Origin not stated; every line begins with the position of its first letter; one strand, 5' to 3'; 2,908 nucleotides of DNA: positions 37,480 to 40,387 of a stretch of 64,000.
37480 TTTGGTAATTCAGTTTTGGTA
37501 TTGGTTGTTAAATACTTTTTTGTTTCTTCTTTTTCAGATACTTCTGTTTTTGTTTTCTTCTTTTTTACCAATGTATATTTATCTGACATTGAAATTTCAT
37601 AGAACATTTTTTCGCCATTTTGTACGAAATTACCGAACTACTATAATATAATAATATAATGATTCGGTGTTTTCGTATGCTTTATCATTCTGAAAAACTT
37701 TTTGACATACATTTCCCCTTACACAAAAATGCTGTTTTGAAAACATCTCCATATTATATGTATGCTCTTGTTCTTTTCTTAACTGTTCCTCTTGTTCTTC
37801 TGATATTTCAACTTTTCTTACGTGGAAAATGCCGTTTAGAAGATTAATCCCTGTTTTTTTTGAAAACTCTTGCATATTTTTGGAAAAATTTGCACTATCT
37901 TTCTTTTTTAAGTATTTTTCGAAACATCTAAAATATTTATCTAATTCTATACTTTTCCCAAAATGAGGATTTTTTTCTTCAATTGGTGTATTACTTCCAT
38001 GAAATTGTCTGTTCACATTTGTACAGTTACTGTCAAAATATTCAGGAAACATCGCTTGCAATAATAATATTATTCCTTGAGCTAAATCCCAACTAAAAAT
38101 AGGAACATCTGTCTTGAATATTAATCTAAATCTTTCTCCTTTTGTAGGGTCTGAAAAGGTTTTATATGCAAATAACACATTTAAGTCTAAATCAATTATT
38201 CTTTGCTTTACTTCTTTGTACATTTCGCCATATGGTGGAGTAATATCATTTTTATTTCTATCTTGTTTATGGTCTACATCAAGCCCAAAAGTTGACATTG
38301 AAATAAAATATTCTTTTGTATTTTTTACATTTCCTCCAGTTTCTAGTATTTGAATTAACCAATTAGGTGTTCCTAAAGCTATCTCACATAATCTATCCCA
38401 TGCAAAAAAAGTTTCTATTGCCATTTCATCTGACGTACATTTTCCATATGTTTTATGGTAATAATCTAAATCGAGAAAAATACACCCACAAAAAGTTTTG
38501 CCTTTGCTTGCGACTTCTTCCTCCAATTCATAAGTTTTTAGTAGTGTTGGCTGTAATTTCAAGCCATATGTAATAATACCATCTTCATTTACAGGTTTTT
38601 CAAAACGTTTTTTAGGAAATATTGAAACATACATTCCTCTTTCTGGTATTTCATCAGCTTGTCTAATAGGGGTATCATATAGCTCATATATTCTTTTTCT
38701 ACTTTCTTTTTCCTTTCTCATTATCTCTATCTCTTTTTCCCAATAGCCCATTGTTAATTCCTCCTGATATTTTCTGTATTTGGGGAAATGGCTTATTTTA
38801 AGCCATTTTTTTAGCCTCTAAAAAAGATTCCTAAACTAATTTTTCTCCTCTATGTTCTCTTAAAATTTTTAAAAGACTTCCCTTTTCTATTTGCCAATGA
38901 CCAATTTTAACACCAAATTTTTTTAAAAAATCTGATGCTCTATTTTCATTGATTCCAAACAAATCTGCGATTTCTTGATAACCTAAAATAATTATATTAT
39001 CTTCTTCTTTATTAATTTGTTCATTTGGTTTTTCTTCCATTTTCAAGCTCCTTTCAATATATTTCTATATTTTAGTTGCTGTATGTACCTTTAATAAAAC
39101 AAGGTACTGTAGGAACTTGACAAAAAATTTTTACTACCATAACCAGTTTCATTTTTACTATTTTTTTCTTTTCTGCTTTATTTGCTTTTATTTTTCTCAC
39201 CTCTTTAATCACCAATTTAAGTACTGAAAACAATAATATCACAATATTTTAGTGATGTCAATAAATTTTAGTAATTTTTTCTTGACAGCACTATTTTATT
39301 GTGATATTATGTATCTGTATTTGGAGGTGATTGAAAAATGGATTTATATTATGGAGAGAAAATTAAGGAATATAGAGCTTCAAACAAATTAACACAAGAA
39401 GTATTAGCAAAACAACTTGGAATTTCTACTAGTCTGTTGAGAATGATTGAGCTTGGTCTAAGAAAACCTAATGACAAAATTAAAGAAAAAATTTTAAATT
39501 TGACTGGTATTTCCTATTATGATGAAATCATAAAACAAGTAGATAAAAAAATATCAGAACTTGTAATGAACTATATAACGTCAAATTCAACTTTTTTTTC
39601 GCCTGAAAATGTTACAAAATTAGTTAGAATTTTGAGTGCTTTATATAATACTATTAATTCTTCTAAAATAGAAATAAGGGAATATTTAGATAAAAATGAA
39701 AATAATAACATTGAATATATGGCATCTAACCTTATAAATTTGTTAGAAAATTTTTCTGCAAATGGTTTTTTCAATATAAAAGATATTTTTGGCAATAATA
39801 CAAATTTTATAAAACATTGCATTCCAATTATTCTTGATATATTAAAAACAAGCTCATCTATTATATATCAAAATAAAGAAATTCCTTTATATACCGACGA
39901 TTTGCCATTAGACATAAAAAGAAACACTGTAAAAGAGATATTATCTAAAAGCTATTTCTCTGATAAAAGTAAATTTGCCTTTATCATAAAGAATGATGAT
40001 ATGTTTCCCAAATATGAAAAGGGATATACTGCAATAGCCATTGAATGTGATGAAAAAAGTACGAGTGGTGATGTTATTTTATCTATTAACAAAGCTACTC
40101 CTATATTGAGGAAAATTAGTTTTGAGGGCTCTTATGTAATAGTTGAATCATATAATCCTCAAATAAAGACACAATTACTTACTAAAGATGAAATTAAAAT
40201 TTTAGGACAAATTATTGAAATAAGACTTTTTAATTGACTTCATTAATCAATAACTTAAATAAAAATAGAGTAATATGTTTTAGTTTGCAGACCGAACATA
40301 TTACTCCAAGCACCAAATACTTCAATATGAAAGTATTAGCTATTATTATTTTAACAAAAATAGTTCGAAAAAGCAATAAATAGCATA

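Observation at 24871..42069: ~17-kb integrase-bearing element inserted in the 3' end of spo0A, carrying its own replacement Spo0A C-terminus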

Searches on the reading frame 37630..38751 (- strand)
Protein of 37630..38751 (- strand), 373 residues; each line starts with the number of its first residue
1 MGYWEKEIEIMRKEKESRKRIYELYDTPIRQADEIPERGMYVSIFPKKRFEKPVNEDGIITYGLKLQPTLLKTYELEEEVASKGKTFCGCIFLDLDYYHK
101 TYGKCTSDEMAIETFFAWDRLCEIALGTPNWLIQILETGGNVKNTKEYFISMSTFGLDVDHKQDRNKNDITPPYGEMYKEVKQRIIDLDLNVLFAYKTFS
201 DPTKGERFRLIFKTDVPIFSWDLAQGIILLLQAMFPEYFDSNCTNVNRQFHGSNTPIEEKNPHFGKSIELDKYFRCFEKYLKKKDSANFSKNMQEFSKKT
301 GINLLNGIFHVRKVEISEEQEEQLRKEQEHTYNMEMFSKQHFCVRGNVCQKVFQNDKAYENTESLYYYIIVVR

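Call 10: search_protein_families(library=pfam, proteins=[window:37630-38751:-], max_evalue=0.01)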
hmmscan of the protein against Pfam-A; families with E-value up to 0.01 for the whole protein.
window:37630-38751:- (373 aa): 0 families

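Call 24: search_protein_families(library=phrogs, proteins=[window:37630-38751:-], max_evalue=0.01)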
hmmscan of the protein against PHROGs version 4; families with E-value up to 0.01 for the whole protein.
window:37630-38751:- (373 aa): 2 families
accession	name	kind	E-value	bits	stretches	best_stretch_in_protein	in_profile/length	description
phrog_18098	-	unknown function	4.6e-05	23.6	1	155-287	73-195/322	-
phrog_8526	-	unknown function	0.0099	17.2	0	279-340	22-84/96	-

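Call 59: search_solved_structures(query=window:37630-38751:-, max_evalue=1)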
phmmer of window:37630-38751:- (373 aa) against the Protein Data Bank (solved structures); distinct sequences matched with E-value up to 1: 2.
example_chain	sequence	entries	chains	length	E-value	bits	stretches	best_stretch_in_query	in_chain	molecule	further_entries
4lq4_A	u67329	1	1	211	0.51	12.6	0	5-58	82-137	50S ribosomal protein L1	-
1cjs_A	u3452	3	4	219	0.55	12.5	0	5-58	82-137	50S RIBOSOMAL PROTEIN L1P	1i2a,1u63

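Call 61: search_protein_families(library=padloc, proteins=[window:37630-38751:-], max_evalue=0.01)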
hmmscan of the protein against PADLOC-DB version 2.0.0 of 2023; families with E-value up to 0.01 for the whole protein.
window:37630-38751:- (373 aa): 0 families

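Call 62: search_protein_families(library=ncbifam, proteins=[window:37630-38751:-], max_evalue=0.01)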
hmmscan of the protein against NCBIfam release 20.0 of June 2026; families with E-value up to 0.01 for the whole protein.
window:37630-38751:- (373 aa): 0 families

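Call 86: find_homologous_proteins(query=window:37630-38751:-, max_evalue=0.001)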
Query window:37630-38751:- (373 aa): 31 proteins with E <= 0.001 among 1423 candidates.
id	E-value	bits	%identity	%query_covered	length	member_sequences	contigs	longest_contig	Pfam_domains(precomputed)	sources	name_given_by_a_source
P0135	3.0e-235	798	92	100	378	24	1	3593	-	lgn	-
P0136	1.3e-176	605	72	96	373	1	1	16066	-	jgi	-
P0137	4.7e-165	567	67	98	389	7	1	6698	-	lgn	-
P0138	5.3e-160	551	67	98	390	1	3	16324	-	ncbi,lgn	-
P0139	4.6e-149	515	64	94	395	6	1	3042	-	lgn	-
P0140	3.7e-148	512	64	97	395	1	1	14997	-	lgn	-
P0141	4.8e-148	511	64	94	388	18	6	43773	-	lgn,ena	-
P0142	1.8e-147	509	63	95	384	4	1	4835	-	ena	-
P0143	1.4e-145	503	63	94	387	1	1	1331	-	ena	-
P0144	3.7e-145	502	61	97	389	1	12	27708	-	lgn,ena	-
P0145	6.2e-95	337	63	65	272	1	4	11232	-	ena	-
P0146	9.9e-91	323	42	96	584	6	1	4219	-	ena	-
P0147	8.6e-90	320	46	88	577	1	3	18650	-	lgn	-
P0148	2.4e-88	315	44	94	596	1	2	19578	-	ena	-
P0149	2.7e-88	315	44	92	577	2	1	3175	-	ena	-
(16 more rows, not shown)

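Call 96: predict_structure(alignment_id=A2)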
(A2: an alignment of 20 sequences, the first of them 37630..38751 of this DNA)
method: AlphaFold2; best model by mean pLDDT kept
length: 373 residues; sequences in the alignment: 20
mean_pLDDT: 57.7   pTM: 0.61
mean pLDDT of the five models: 57.7, 50.1, 45.1, 44.1, 36.3
residues with pLDDT >= 90: 14; 70-90: 126; 50-70: 79; < 50: 154
segments of 3 or more residues with pLDDT < 50: 13-77, 83-145, 247-254, 359-366, 371-373
pLDDT, mean of each block of 10 residues (from residue 1): 59 44 28 27 28 31 29 45 40 30 34 35 33 28 42 72 85 87 94 76 77 72 77 84 52 61 83 86 86 76 59 71 78 55 68 59 46 47
secondary structure, 60 per line:
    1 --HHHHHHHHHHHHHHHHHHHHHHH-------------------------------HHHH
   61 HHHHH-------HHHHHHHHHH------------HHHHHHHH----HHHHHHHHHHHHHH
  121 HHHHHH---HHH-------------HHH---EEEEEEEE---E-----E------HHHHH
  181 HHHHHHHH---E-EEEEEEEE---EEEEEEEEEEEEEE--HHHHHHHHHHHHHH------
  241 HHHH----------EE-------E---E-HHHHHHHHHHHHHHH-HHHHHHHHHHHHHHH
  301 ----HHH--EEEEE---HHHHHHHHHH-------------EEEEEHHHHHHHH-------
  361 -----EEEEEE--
elements in order: H3-25 H57-65 H73-82 H95-102 H107-126 E152-159 H176-188 E194-201 E205-218 H221-234 H241-244 H270-284 H286-300 E310-314 H318-327 E341-345 H346-353 E366-371
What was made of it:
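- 37630..38751 (-): 373-aa protein with an AEP primase-polymerase-like core (tentative). AlphaFold core pLDDT 70-94 (call 96).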

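Call 98: fold_search(model_id=the predicted structure, library=pdb)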
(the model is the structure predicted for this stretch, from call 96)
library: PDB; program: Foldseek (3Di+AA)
matches with E <= 10: 472; with E <= 0.001: 0
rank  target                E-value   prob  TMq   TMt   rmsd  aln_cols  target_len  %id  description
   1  6zp9_A                1.8e-02  0.98  0.23  0.44   6.3       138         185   12  Cyanophage S-2L Primase-Polymerase (PrimPol), AEP domain (PP-N190) (released 2021-03-03)
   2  7nqd_A                1.8e-02  0.80  0.19  0.30   8.5       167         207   11  Prim-Pol Domain of CRISPR-associated Prim-Pol (CAPP) from Marinitoga sp. 1137 (released 2022-05-04)
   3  3s1t_B                1.0e-01  0.77  0.15  0.31   5.0        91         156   13  Structure of the regulatory domain of aspartokinase (Rv3709c; AK-beta) in complex with threonine from Mycobacterium tu (released 2012-06-13)
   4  2dtj_A                1.3e-01  0.54  0.13  0.27   6.5        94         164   14  Crystal structure of regulatory subunit of aspartate kinase from Corynebacterium glutamicum (released 2007-05-01)
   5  6fqm_c                1.4e-01  0.10  0.12  0.10  30.4       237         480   10  3.06A COMPLEX OF S.AUREUS GYRASE with imidazopyrazinone T1 AND DNA (released 2018-04-04)
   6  4bul_C                1.4e-01  0.12  0.14  0.08  30.4       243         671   10  Novel hydroxyl tricyclics (e.g. GSK966587) as potent inhibitors of bacterial type IIA topoisomerases (released 2013-08-07)
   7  4bul_A                1.4e-01  0.08  0.12  0.07  30.1       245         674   10  Novel hydroxyl tricyclics (e.g. GSK966587) as potent inhibitors of bacterial type IIA topoisomerases (released 2013-08-07)
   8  3ab2_F                1.7e-01  0.51  0.14  0.30   6.1        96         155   11  Crystal structure of aspartate kinase from Corynebacterium glutamicum in complex with threonine (released 2010-06-23)
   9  7mvs_B                1.7e-01  0.11  0.14  0.08  30.2       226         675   10  DNA gyrase complexed with uncleaved DNA and Compound 7 to 2.6A resolution (released 2021-10-20)
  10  5npk_b                2.1e-01  0.10  0.14  0.08  29.4       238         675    9  1.98A STRUCTURE OF THIOPHENE1 WITH S.AUREUS DNA GYRASE AND DNA (released 2017-07-12)
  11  3s1t_A                2.2e-01  0.63  0.15  0.31   4.9        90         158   13  Structure of the regulatory domain of aspartokinase (Rv3709c; AK-beta) in complex with threonine from Mycobacterium tu (released 2012-06-13)
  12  3ab2_A                2.5e-01  0.28  0.15  0.14  14.3       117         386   11  Crystal structure of aspartate kinase from Corynebacterium glutamicum in complex with threonine (released 2010-06-23)
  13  3ab2_G                2.5e-01  0.25  0.14  0.14  14.6       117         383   13  Crystal structure of aspartate kinase from Corynebacterium glutamicum in complex with threonine (released 2010-06-23)
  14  5cdm_A                2.5e-01  0.09  0.14  0.11  30.9       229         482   10  2.5A structure of QPT-1 with S.aureus DNA gyrase and DNA (released 2015-12-16)
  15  3ab2_K                2.6e-01  0.25  0.14  0.14  15.0       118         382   13  Crystal structure of aspartate kinase from Corynebacterium glutamicum in complex with threonine (released 2010-06-23)
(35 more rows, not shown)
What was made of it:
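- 37630..38751 (-): Top PDB matches are the PrimPol AEP domains 6zp9_A (prob 0.98, E 0.018) and 7nqd_A (call 98).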

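Call 101: find_encoding_contigs(protein=P0141, flank=10000, max_places=3)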
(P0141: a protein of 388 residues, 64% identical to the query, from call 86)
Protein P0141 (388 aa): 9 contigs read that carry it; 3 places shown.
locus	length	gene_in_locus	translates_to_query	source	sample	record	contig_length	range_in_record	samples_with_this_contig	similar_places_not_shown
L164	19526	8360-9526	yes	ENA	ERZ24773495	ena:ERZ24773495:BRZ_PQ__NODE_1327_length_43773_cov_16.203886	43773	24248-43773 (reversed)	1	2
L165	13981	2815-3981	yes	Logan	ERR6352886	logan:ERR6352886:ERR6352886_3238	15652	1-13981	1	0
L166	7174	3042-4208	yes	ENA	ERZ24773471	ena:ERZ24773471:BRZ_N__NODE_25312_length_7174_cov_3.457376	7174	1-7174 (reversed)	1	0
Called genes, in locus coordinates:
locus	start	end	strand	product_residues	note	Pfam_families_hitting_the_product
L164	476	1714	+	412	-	PF06838:Met_gamma_lyase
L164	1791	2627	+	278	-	-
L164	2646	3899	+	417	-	PF00070:Pyr_redox (faint), PF00890:FAD_binding_2, PF01266:DAO (weak), PF01494:FAD_binding_3 (weak), PF03486:HI0933_like, PF07992:Pyr_redox_2, PF12831:FAD_oxidored, PF22780:HI0933_like_1st, +3 more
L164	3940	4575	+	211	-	PF01205:Impact_N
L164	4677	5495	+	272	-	PF00072:Response_reg, PF08769:Spo0A_C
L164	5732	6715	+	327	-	PF02899:Phage_int_SAM_1 (weak), PF00589:Phage_integrase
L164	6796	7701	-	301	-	PF01381:HTH_3, PF12844:HTH_19, PF13560:HTH_31 (weak), PF00717:Peptidase_S24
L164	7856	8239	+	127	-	-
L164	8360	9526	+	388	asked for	-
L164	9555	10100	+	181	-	-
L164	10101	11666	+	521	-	PF00270:DEAD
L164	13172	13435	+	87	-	PF26096:DUF8033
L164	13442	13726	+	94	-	PF01250:Ribosomal_S6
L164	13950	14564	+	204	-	PF00239:Resolvase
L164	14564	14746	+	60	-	-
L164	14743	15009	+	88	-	-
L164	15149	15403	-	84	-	PF13443:HTH_26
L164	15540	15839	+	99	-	-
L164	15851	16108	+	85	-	-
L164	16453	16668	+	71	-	-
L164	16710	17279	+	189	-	PF10571:UPF0547 (faint), PF13240:Zn_Ribbon_1 (weak), PF13248:Zn_ribbon_3 (weak)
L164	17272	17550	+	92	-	PF10825:DUF2752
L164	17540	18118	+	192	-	PF18933:PsbP_2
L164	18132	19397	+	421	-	-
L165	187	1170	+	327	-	PF02899:Phage_int_SAM_1 (weak), PF00589:Phage_integrase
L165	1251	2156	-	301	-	PF01381:HTH_3, PF12844:HTH_19, PF13560:HTH_31 (weak), PF00717:Peptidase_S24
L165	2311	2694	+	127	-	-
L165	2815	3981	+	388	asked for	-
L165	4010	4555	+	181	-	-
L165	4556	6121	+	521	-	PF00270:DEAD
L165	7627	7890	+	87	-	PF26096:DUF8033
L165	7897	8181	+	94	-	PF01250:Ribosomal_S6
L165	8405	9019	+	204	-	PF00239:Resolvase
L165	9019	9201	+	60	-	-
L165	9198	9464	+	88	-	-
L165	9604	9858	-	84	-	PF13443:HTH_26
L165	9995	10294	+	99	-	-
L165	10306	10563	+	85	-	-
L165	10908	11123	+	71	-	-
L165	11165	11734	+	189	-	PF10571:UPF0547 (faint), PF13240:Zn_Ribbon_1 (weak), PF13248:Zn_ribbon_3 (weak)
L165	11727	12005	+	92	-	PF10825:DUF2752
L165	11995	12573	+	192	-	PF18933:PsbP_2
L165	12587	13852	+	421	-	-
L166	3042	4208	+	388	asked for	-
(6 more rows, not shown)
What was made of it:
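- That position holds a tyrosine enzyme here and a serine resolvase in L164/L165 (call 101), which is a plasmid-like feature.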

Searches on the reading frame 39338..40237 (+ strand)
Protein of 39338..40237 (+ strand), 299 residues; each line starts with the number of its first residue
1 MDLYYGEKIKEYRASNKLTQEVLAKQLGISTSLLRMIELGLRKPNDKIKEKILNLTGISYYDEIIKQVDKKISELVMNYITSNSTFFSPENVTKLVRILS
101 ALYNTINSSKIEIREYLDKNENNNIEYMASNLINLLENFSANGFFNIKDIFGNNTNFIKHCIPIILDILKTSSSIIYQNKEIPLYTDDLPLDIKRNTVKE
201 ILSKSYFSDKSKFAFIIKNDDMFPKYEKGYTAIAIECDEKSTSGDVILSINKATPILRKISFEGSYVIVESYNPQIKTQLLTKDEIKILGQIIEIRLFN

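Call 10: search_protein_families(library=pfam, proteins=[window:39338-40237:+], max_evalue=0.01)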
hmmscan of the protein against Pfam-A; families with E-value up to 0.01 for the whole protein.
window:39338-40237:+ (299 aa): 4 families
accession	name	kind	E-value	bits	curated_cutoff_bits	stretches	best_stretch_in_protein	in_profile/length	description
PF01381.28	HTH_3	-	2.2e-09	37.7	23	1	9-59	1-51/55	Helix-turn-helix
PF12844.13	HTH_19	-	8.9e-09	35.6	30.2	1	6-69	1-63/64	Helix-turn-helix domain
PF00717.28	Peptidase_S24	-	2.6e-08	34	23.3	1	202-293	24-116/116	Peptidase S24-like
PF13560.12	HTH_31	-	6.9e-05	23.5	27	1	6-50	3-48/64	Helix-turn-helix domain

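Call 25: search_protein_families(library=phrogs, proteins=[window:39338-40237:+], max_evalue=0.01)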
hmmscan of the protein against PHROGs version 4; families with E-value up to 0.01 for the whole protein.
window:39338-40237:+ (299 aa): 13 families
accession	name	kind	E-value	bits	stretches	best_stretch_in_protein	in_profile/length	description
phrog_4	-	transcription regulation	3.2e-12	47.1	1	5-295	137-335/400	transcriptional repressor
phrog_3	-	transcription regulation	1.8e-07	32.3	1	5-121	89-205/430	transcriptional repressor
phrog_2104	-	unknown function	6.4e-07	30.5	1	7-52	42-87/103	-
phrog_5823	-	transcription regulation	2.2e-06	28.1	1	5-43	7-45/404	transcriptional regulator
phrog_8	-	transcription regulation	6e-06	26.9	1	6-149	78-251/346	transcriptional regulator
phrog_2439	-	transcription regulation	7e-06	26.1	1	4-131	7-136/367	transcriptional regulator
phrog_38149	-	unknown function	2.7e-05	25.2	1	6-56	10-60/190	-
phrog_1468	-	transcription regulation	2.7e-05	24.7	1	5-59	8-61/67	transcriptional repressor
phrog_8558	-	unknown function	0.00012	23.3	1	211-296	19-108/114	-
phrog_7241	-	transcription regulation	0.00019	22.5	1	9-58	66-115/122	transcriptional regulator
phrog_6201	-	transcription regulation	0.00023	22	1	198-293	14-112/121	CI-like repressor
phrog_2967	-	transcription regulation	0.0014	19.2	1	6-83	12-78/225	transcriptional regulator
phrog_147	-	transcription regulation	0.0073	17.7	0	5-54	5-55/100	transcriptional regulator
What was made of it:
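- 39338..40237 (+): Repressor: HTH_3 plus a Peptidase_S24-like C-terminal domain, convergent with int. Calls 10, 25.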

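Call 62: search_protein_families(library=ncbifam, proteins=[window:39338-40237:+], max_evalue=0.01)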
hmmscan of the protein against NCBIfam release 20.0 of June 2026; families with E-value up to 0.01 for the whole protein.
window:39338-40237:+ (299 aa): 5 families
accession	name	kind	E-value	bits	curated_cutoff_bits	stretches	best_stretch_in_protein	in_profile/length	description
TIGR00270.2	TIGR00270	equivalog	1.5e-07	31.4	110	1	5-65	76-136/159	multiprotein bridging factor aMBF1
NF041951.1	phage_RstR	subfamily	5e-06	26.8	80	1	6-89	4-86/108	RstR family transcriptional repressor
TIGR03070.1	couple_hipB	subfamily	3.9e-05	23.5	71.65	1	6-41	4-39/58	type II toxin-antitoxin system Y4mF family antitoxin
NF038139.1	Reg_Aceta_RamB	equivalog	0.0012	17.5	700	1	4-59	2-57/465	acetate metabolism transcriptional regulator RamB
NF047948.1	male_kill_WMK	equivalog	0.0036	16.8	300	0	5-115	163-273/300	WO male-killing family protein Wmk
